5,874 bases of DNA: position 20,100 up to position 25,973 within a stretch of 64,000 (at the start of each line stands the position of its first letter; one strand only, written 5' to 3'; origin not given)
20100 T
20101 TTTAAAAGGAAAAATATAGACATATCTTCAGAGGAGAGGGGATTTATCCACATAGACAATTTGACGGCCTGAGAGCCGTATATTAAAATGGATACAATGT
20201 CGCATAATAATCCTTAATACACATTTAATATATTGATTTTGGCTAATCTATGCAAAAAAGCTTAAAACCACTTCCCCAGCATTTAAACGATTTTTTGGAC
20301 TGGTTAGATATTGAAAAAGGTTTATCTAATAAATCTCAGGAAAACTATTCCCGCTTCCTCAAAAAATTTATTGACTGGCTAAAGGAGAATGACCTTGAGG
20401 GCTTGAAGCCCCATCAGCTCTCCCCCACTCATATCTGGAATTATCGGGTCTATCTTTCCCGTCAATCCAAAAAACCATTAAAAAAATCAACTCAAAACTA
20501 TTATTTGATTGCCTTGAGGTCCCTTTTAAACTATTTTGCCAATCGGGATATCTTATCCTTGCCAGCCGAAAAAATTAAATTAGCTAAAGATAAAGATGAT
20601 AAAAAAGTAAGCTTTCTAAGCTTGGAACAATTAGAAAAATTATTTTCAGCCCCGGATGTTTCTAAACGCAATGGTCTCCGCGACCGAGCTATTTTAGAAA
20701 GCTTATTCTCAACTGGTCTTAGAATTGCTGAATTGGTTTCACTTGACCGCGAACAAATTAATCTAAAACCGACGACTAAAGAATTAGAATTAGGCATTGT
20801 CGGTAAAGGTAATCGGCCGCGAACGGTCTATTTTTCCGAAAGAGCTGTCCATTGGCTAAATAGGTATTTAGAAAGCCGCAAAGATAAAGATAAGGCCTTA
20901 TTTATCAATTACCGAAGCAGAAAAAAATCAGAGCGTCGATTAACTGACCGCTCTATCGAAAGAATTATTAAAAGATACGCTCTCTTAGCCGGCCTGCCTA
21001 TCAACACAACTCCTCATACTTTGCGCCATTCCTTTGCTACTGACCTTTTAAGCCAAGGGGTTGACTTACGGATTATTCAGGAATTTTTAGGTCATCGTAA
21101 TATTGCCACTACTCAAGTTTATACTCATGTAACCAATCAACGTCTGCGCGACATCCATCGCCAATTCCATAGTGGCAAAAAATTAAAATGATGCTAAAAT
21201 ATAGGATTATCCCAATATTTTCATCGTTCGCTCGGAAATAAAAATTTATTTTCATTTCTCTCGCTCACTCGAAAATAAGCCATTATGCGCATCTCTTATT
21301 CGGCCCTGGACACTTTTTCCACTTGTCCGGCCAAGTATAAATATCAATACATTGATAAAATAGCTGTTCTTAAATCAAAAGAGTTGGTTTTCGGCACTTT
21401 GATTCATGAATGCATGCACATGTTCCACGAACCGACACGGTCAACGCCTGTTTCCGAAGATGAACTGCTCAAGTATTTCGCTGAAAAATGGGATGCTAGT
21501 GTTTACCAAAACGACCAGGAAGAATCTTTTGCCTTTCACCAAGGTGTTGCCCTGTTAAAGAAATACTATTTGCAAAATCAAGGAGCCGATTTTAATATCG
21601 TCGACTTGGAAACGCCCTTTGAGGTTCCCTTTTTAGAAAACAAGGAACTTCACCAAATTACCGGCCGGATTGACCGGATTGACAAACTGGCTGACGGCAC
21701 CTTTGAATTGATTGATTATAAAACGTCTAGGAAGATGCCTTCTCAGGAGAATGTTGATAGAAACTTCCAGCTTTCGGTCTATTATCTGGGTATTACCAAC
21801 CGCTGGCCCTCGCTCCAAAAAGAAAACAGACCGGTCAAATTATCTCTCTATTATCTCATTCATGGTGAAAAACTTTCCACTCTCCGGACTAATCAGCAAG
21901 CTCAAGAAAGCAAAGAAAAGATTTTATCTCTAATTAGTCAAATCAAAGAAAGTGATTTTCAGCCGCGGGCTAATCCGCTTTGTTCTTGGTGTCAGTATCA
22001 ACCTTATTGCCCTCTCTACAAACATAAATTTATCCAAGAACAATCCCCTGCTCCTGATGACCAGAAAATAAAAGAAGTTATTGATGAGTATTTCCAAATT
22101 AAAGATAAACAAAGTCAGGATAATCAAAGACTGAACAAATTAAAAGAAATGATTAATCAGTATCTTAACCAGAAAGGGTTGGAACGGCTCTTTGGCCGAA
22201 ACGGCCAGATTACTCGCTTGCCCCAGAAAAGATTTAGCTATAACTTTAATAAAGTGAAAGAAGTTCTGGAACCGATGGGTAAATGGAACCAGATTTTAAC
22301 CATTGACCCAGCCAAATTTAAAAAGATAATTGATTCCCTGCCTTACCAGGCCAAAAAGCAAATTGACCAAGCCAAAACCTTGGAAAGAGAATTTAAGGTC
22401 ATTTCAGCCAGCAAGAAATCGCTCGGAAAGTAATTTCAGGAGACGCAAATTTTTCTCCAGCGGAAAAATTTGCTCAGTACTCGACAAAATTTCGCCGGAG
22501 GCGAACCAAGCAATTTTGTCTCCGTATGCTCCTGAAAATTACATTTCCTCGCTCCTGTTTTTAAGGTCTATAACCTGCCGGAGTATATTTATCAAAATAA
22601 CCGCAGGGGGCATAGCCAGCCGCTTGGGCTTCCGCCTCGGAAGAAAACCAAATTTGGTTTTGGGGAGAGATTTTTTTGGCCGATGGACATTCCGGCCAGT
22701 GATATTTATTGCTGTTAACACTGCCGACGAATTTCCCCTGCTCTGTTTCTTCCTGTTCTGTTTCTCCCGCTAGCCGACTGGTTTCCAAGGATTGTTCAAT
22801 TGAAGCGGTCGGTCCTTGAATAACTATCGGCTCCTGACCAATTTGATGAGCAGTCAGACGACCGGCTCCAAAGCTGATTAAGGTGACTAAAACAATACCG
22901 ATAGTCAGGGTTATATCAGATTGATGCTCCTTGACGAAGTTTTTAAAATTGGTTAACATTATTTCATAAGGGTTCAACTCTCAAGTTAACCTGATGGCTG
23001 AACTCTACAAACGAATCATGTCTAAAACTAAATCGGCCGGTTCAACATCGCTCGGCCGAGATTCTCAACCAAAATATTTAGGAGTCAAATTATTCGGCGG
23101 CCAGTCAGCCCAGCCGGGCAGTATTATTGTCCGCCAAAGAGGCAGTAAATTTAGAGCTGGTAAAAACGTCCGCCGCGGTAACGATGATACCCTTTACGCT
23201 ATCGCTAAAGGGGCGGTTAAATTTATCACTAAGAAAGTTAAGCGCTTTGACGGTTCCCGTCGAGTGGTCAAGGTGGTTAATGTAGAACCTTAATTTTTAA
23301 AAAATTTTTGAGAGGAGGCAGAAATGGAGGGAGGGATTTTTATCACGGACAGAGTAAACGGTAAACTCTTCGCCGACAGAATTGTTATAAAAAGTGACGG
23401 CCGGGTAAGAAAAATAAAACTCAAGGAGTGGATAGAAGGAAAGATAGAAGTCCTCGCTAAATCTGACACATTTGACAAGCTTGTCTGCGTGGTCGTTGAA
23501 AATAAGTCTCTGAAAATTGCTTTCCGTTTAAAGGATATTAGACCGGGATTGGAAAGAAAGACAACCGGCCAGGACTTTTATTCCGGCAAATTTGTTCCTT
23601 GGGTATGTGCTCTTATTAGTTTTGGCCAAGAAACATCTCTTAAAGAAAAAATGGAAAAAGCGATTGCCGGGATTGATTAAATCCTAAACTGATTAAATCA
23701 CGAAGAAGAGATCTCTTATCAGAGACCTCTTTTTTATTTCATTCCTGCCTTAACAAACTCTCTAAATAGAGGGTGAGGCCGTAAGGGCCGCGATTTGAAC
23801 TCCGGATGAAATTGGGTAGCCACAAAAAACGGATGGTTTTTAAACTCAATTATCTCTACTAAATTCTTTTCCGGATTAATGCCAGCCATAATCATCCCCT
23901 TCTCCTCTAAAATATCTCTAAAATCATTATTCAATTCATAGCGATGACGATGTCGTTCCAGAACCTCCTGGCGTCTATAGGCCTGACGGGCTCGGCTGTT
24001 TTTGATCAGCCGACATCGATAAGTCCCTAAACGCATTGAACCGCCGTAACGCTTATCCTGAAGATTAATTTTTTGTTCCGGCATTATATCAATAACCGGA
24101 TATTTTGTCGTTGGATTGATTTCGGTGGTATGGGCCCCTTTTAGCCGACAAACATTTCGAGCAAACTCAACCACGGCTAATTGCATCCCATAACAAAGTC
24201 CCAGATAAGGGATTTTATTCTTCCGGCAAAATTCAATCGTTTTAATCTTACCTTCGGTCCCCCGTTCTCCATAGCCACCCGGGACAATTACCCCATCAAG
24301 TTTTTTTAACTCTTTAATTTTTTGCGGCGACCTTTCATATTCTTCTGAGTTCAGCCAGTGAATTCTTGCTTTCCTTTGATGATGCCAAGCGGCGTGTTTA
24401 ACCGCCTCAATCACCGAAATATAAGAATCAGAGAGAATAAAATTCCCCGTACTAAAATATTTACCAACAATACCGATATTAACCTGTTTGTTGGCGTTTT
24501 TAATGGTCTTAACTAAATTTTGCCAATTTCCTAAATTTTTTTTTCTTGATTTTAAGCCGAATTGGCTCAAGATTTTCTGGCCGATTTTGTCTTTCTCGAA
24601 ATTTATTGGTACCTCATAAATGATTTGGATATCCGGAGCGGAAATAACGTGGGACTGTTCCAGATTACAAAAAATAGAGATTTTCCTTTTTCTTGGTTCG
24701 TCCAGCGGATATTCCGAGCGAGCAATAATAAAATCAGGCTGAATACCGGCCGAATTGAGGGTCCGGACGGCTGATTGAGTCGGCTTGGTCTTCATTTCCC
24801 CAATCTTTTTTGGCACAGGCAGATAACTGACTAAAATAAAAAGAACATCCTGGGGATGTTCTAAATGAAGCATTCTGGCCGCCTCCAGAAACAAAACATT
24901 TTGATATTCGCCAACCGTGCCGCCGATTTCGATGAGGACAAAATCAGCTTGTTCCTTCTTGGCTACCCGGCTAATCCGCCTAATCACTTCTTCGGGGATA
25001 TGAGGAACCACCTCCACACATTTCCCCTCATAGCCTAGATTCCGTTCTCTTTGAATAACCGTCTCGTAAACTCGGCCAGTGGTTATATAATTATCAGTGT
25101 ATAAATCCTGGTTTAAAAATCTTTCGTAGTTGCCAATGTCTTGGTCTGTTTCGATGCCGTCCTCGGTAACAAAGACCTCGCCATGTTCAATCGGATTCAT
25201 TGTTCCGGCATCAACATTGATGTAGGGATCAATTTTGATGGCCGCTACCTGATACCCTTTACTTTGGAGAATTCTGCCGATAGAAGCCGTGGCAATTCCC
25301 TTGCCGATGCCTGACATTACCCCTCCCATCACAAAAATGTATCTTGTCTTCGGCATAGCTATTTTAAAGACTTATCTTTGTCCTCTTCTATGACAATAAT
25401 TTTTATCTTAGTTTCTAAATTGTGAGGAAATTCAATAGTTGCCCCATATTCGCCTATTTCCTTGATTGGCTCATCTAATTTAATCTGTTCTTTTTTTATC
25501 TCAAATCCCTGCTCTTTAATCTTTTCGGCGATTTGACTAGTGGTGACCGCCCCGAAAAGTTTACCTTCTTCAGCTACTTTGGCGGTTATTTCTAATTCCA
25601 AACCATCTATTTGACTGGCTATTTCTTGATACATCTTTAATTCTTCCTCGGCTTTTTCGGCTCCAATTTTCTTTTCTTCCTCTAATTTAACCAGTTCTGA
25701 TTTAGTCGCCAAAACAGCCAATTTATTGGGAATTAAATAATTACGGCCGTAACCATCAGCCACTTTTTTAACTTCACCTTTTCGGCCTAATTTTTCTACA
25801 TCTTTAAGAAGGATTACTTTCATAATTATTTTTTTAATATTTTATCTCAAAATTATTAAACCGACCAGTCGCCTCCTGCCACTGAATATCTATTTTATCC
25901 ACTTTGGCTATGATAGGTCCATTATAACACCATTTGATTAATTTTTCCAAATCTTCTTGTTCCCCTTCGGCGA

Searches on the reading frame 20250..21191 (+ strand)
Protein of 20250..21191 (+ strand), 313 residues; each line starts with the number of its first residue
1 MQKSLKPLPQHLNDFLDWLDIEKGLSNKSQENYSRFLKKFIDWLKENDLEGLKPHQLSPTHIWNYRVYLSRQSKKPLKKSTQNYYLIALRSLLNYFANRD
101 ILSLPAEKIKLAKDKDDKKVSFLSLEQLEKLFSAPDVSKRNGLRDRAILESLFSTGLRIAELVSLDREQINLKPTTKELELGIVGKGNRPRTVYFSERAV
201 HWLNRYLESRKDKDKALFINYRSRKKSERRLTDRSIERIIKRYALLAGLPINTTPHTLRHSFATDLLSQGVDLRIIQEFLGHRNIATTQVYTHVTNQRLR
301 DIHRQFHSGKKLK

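Call 103: search_protein_families(library=pfam, proteins=[window:20250-21191:+], max_evalue=0.00001)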
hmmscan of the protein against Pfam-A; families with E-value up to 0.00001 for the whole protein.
window:20250-21191:+ (313 aa): 4 families
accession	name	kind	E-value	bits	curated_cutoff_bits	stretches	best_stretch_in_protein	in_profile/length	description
PF00589.27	Phage_integrase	-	1.8e-42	145.5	27.1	1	122-297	2-171/172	Phage integrase family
PF02899.23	Phage_int_SAM_1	-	4.6e-11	43.3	22.3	1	12-96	1-79/83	Phage integrase, N-terminal SAM-like domain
PF13495.12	Phage_int_SAM_4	-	5.7e-09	36.7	27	1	19-101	9-83/85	Phage integrase, N-terminal SAM-like domain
PF13102.12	Phage_int_SAM_5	-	5.2e-06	27.2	22.3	1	26-103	18-89/98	Phage integrase SAM-like domain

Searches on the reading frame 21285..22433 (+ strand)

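Call 103: search_protein_families(library=pfam, proteins=[window:21285-22433:+], max_evalue=0.00001)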
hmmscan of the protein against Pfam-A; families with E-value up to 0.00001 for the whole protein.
window:21285-22433:+ (382 aa): 3 families
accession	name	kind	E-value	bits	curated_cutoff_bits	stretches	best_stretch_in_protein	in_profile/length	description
PF12705.13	PDDEXK_1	-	2.5e-39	136.1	22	1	2-243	1-247/247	PD-(D/E)XK nuclease superfamily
PF01930.23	Cas_Cas4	-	4.6e-07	30.5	22.7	1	118-242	45-158/160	Domain of unknown function DUF83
PF24091.1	DUF7376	-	4.8e-07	30.2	27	1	259-336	89-173/219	Family of unknown function (DUF7376)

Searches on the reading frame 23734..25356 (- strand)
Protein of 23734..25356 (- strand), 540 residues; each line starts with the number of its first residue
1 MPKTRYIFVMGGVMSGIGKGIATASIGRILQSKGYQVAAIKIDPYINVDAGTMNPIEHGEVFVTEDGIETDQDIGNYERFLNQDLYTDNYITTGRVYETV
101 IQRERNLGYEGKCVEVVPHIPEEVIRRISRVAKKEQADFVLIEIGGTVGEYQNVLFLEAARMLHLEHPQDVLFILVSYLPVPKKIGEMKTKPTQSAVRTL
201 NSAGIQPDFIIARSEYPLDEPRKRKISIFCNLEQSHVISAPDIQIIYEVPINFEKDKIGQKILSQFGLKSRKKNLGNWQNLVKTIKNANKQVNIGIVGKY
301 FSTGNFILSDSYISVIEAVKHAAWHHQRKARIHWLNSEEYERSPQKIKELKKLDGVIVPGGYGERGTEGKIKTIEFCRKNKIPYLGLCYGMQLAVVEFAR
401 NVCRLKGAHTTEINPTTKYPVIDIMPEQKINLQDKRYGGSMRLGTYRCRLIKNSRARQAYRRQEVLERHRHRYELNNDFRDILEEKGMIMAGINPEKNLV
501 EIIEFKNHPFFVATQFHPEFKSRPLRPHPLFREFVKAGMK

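Call 8: search_protein_families(library=pfam, proteins=[window:23734-25356:-])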
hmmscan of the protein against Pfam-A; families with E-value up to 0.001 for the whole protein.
window:23734-25356:- (540 aa): 4 families
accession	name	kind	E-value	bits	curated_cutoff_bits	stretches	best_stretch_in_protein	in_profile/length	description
PF06418.20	CTP_synth_N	-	4.5e-107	357.8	26.1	1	5-268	1-265/265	CTP synthase N-terminus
PF00117.34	GATase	-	4.9e-35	121.4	22.8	1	308-536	2-189/190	Glutamine amidotransferase class-I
PF01656.29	CbiA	-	1.3e-05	25.5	25.4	1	13-140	6-54/125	CobQ/CobB/MinD/ParA nucleotide binding domain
PF07722.19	Peptidase_C26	-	2.8e-05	24.4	20.5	1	372-519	96-219/219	Peptidase C26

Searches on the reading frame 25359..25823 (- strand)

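Call 59: search_protein_families(library=pfam, proteins=[window:25359-25823:-], max_evalue=0.001)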
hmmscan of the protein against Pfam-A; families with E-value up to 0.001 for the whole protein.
window:25359-25823:- (154 aa): 2 families
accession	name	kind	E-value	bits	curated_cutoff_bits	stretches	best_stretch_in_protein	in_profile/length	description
PF03948.19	Ribosomal_L9_C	-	8e-24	84.3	23.2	1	66-145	4-85/86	Ribosomal protein L9, C-terminal domain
PF01281.25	Ribosomal_L9_N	-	3.1e-23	81.5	20.7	1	1-45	1-45/47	Ribosomal protein L9, N-terminal domain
